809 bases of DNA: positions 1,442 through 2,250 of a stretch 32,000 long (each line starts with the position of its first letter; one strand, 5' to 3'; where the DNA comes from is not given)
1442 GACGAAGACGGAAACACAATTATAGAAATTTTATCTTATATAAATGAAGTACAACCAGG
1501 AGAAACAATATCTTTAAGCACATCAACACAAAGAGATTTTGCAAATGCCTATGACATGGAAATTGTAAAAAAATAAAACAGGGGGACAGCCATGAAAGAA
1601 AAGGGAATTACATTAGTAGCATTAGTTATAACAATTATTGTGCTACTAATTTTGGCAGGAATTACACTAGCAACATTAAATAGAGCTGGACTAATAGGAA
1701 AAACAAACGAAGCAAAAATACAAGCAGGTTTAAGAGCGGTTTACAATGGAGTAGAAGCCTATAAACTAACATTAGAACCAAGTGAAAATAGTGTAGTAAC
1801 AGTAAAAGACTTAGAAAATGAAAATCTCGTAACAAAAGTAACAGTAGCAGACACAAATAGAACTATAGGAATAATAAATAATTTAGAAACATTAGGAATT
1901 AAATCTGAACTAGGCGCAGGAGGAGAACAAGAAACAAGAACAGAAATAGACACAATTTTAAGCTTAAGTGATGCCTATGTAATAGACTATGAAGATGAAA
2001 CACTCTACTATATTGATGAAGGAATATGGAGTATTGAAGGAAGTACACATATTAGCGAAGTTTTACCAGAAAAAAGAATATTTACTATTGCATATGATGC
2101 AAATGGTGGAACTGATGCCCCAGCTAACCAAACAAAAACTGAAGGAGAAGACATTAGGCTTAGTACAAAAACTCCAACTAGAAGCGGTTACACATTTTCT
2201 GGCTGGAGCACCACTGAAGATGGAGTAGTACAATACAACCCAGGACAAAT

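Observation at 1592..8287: A 2,231-aa adhesin-like protein carries a prepilin-type N-terminus, which may make it a giant modular pilin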

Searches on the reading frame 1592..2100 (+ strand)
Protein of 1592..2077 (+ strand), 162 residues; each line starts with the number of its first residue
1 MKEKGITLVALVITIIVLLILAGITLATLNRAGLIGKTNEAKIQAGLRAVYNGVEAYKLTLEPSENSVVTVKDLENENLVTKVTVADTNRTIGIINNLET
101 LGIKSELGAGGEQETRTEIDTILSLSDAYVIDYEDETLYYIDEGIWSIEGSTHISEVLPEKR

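Call 9: search_protein_families(library=pfam, proteins=[window:1592-2100:+], max_evalue=0.001)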
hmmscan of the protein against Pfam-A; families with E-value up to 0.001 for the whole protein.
window:1592-2100:+ (169 aa): 0 families

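Call 12: find_homologous_proteins(query=window:1592-2077:+, max_evalue=0.001)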
Query seq(162 aa) (162 aa): 201 proteins with E <= 0.001 among 2016 candidates; the best 120 are listed.
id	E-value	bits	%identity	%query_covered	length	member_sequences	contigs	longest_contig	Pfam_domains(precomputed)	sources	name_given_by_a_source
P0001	4.3e-8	52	74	26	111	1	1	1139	-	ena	-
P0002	5.7e-8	51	76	26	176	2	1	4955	-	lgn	-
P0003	3.0e-7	49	70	27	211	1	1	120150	-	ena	-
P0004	7.0e-7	48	54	50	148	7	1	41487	-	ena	-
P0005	1.2e-6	47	49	40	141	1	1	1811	-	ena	-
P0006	1.2e-6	47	70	27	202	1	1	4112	-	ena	-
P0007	1.3e-6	47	47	42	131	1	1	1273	-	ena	-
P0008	1.4e-6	47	70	28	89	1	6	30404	-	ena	-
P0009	1.6e-6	47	71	26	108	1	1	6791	-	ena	-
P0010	2.2e-6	46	69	26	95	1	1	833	-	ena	-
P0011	2.6e-6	46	63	30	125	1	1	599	-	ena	-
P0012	2.9e-6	46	76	25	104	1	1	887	-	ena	-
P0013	3.3e-6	45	52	48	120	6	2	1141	-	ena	-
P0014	3.5e-6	45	52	48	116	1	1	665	-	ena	-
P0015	4.3e-6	45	68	25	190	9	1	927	-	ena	-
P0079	1.0e-4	41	52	33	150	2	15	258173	-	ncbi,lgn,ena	-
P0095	1.7e-4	40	42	48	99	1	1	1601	-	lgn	-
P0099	1.7e-4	40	69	25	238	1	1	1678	-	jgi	jgi:type II secretory pathway pseudopilin PulG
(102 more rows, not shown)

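Call 17: find_encoding_contigs(protein=P0079, flank=10000, max_places=3)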
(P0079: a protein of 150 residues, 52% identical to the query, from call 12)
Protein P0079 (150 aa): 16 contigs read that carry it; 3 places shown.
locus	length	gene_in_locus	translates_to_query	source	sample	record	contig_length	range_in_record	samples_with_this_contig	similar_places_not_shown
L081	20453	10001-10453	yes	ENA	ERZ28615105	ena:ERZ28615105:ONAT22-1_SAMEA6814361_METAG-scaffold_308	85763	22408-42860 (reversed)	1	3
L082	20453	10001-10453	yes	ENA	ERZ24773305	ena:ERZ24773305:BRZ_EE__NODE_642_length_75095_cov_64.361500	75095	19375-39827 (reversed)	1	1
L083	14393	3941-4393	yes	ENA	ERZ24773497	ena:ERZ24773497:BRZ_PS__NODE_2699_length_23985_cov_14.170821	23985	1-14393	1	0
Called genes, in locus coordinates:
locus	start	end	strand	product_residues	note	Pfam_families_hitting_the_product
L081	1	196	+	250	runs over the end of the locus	PF10688:Imp-YgjV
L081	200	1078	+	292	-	PF01171:ATP_bind_3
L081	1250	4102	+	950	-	PF00133:tRNA-synt_1, PF01406:tRNA-synt_1e (faint), PF09334:tRNA-synt_1g, PF13603:tRNA-synt_1_2, PF00293:NUDIX, PF00133:tRNA-synt_1, PF08264:Anticodon_1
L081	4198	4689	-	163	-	PF13302:Acetyltransf_3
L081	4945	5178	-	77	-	PF03862:SpoVAC_SpoVAEB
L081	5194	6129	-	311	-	PF07451:SpoVAD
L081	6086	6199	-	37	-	-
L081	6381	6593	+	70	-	-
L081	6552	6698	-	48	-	-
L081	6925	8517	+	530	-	-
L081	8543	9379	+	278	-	-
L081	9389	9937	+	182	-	-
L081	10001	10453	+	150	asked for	-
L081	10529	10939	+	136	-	-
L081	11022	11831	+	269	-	PF06750:A24_N_bact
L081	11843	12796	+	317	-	-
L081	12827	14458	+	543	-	PF00437:T2SSE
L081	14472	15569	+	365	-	PF00437:T2SSE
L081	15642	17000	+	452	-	PF28597:T2SSF_N, PF00482:T2SSF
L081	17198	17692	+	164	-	PF04542:Sigma70_r2, PF04545:Sigma70_r4 (weak)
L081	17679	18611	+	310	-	-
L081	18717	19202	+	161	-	-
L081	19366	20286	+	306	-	PF00480:ROK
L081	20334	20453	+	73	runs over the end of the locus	PF02229:PC4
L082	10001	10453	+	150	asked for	-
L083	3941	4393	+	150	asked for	-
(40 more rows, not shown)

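Call 18: find_encoding_contigs(protein=P0003, flank=10000, max_places=2)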
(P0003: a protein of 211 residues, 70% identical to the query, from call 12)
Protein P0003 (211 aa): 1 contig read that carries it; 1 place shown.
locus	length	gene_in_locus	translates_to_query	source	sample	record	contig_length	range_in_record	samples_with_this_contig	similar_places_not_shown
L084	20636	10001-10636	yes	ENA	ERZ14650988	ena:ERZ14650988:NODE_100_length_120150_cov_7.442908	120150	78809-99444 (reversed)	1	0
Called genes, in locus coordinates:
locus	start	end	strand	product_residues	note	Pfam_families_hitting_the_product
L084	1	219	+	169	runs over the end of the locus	-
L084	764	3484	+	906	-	PF00690:Cation_ATPase_N, PF00122:E1-E2_ATPase, PF00702:Hydrolase, PF13246:Cation_ATPase, PF00689:Cation_ATPase_C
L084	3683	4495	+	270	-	PF00963:Cohesin (weak)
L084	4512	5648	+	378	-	PF13306:LRR_5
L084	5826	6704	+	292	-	PF13306:LRR_5, PF07523:Big_3, PF00404:Dockerin_1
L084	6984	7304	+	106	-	-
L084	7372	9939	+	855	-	PF11897:DUF3417, PF00343:Phosphorylase, PF28476:GlgP_C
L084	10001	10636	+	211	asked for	-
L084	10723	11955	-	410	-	PF05636:HIGH_NTase1, PF08218:Citrate_ly_lig (faint), PF16581:HIGH_NTase1_ass (weak)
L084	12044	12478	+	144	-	PF00075:RNase_H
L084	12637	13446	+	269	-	-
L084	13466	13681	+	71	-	-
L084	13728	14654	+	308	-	PF11798:IMS_HHH (faint), PF27218:MJ0043_C (faint)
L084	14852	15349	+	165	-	-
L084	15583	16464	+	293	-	PF02899:Phage_int_SAM_1, PF13102:Phage_int_SAM_5, PF13495:Phage_int_SAM_4, PF00589:Phage_integrase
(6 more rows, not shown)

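Call 29: find_related_loci(query=L081:12827-14455:+, collection=genome_contigs, flank=10000)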
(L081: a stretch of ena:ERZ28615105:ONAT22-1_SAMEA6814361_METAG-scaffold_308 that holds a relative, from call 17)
Query L081:12827-14455:+ (543 aa) in genome_contigs; peptide patterns used: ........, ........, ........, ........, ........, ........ (x = any residue, [..] = any of these).
150 stretches matched a pattern; 37 encode a relative of the query (tblastn E <= 1e-3); 37 distinct loci.
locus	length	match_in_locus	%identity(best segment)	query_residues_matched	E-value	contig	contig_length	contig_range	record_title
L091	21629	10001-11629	100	1-543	0e+0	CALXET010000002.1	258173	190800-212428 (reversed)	MAG: uncultured Clostridia bacterium isolate BRZ_NK__bin18 genome assembly, contig: BRZ_NK__NODE_49_length_258173_cov_18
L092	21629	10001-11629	93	1-543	0e+0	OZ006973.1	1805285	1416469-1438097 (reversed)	MAG: uncultured Clostridia bacterium isolate 6737_HOM_CTRL_s227.ctg000287c_hifiasm_circ MAG genome assembly, chromosome:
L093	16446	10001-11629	77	1-543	0e+0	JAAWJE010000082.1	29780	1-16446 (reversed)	MAG: Clostridia bacterium isolate ABMPRH_52_1 SL341415_scaffold_3776, whole genome shotgun sequence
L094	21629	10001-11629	77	1-543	0e+0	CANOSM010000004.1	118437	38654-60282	MAG TPA_asm: uncultured Clostridium sp. isolate SRR15604499_bin.60_metawrap_v1.3_MAG genome assembly, contig: NODE.125_l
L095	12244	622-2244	73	1-542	0e+0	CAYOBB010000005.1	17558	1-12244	MAG TPA_asm: uncultured Clostridium sp. isolate SRP222994_co1_39 genome assembly, contig: NODE_6692_length_17558_cov_9.5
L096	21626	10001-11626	70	3-542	0e+0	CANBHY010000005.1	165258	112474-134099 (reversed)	MAG TPA_asm: uncultured Clostridium sp. isolate SRR15431161_bin.17_metawrap_v1.3_MAG genome assembly, contig: NODE.43_le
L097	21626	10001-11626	69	3-542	0e+0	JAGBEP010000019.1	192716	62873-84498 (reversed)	MAG: Clostridia bacterium isolate RGIG9048 Water_deer_Rectum-4__c2296, whole genome shotgun sequence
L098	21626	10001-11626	68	3-542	0e+0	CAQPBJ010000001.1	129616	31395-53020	MAG TPA_asm: uncultured Clostridia bacterium isolate MGBC126950 genome assembly, contig: MGBC126950.1, whole genome shot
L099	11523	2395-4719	67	1-541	0e+0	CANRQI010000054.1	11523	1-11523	MAG: uncultured Clostridia bacterium isolate Lapin-017__bin18 genome assembly, contig: Lapin-017__NODE_4019_length_11523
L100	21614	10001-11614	65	3-541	0e+0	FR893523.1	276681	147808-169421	Clostridium sp. CAG:452 genomic scaffold, scf29, whole genome shotgun sequence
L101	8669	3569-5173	65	6-541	0e+0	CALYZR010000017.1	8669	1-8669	MAG: uncultured Clostridium sp. isolate SRR14474046_bin.38_metaWRAP_v1.3_MAG genome assembly, contig: ERZ9423955.3703, w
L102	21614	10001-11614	64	3-541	0e+0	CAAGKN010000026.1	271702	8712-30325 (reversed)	MAG TPA_asm: Clostridia bacterium, isolate HGM13686, WGS project CAAGKN010000000 data, contig: SRS476302_88_k119_313746,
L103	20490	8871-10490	64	1-541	0e+0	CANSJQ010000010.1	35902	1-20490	MAG TPA_asm: uncultured Clostridiaceae bacterium isolate SRR15730525_bin.6_metawrap_v1.3_MAG genome assembly, contig: NO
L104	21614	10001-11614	63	3-541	0e+0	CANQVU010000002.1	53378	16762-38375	MAG: uncultured Clostridia bacterium isolate Lapin-014__bin29 genome assembly, contig: Lapin-014__NODE_425_length_53378_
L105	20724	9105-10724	62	1-541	0e+0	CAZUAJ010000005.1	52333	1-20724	MAG TPA_asm: uncultured Clostridium sp. isolate SRP313737_co1_203 genome assembly, contig: NODE_1061_length_52333_cov_30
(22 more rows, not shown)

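Call 42: predict_structure(alignment_id=A1)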
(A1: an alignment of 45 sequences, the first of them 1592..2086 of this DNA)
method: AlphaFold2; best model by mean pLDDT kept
length: 165 residues; sequences in the alignment: 45
mean_pLDDT: 56.0   pTM: 0.36
mean pLDDT of the five models: 56.0, 55.7, 54.3, 52.6, 49.2
residues with pLDDT >= 90: 18; 70-90: 39; 50-70: 21; < 50: 87
segments of 3 or more residues with pLDDT < 50: 77-133, 135-142, 144-165
pLDDT, mean of each block of 10 residues (from residue 1): 79 97 89 74 82 79 57 50 38 33 35 30 35 46 46 39 30
secondary structure, 60 per line:
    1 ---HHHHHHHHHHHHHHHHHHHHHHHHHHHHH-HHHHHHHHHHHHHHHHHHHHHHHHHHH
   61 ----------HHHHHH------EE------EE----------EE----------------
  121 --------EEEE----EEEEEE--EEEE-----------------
elements in order: H4-32 H34-60 H71-76 E129-132 E137-142 E145-148

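Call 43: search_solved_structures(query=A1, max_evalue=1, show_alignments=3)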
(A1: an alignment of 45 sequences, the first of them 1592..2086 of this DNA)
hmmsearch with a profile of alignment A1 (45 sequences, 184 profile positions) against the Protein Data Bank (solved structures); distinct sequences matched with E-value up to 1: 3.
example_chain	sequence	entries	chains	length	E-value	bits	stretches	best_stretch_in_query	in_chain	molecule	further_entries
7tgg_A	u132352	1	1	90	0.11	16.2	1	3-36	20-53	Geopilin domain 1 protein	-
9lab_B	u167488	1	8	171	0.12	16.1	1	7-29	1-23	MSHA major pilin subunit MshA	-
9egp_A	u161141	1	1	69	0.33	14.7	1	4-62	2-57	Geopilin domain 1 protein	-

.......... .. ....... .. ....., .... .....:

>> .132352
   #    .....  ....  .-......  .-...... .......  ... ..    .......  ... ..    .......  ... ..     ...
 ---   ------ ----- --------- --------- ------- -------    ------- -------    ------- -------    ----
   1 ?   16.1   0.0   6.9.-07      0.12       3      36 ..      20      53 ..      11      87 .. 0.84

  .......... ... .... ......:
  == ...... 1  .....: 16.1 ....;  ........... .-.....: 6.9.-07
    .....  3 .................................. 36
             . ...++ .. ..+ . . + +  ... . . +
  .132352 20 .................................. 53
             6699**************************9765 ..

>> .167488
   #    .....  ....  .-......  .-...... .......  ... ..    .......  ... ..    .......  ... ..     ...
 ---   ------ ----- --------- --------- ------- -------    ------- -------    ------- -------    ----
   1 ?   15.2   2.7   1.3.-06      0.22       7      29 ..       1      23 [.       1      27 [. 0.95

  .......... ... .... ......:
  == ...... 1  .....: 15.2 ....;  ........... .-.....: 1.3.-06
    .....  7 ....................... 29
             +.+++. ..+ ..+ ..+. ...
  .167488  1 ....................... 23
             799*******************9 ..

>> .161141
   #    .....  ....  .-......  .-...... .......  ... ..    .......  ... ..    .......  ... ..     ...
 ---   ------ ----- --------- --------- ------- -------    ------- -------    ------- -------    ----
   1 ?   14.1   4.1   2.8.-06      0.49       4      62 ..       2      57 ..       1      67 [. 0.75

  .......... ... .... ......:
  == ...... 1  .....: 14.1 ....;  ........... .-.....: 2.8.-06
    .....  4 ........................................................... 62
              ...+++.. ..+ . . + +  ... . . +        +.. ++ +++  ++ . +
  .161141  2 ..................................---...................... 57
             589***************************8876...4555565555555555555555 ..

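Call 81: search_protein_representatives(alignment_id=A1)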
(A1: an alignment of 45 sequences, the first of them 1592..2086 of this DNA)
Query: 45 sequences, 184 profile positions. Proteins with E-value up to 0.001 (for the whole library): 33680; up to 1e-10: 24922; up to 1e-30: 39. The best 150 are listed.
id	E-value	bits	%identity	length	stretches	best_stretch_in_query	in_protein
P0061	2.3e-38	148.9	-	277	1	4-182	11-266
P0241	1.1e-35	140.2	-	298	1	3-182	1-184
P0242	7.3e-35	137.5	-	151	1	6-153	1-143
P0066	1.9e-34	136.1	-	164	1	6-173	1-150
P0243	2.6e-34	135.7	-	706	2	4-99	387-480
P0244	8.2e-34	134.0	-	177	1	7-173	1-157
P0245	5.1e-33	131.4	-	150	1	3-129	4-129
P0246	8.6e-33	130.7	-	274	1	1-155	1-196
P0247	1.1e-32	130.4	-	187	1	4-143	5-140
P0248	2.0e-32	129.5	-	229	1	3-152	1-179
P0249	2.3e-32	129.3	-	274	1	1-121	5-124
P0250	2.6e-32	129.1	-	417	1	3-127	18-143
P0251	3.8e-32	128.6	-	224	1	6-171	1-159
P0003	4.8e-32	128.3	-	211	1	3-173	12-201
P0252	6.0e-32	127.9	-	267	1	3-158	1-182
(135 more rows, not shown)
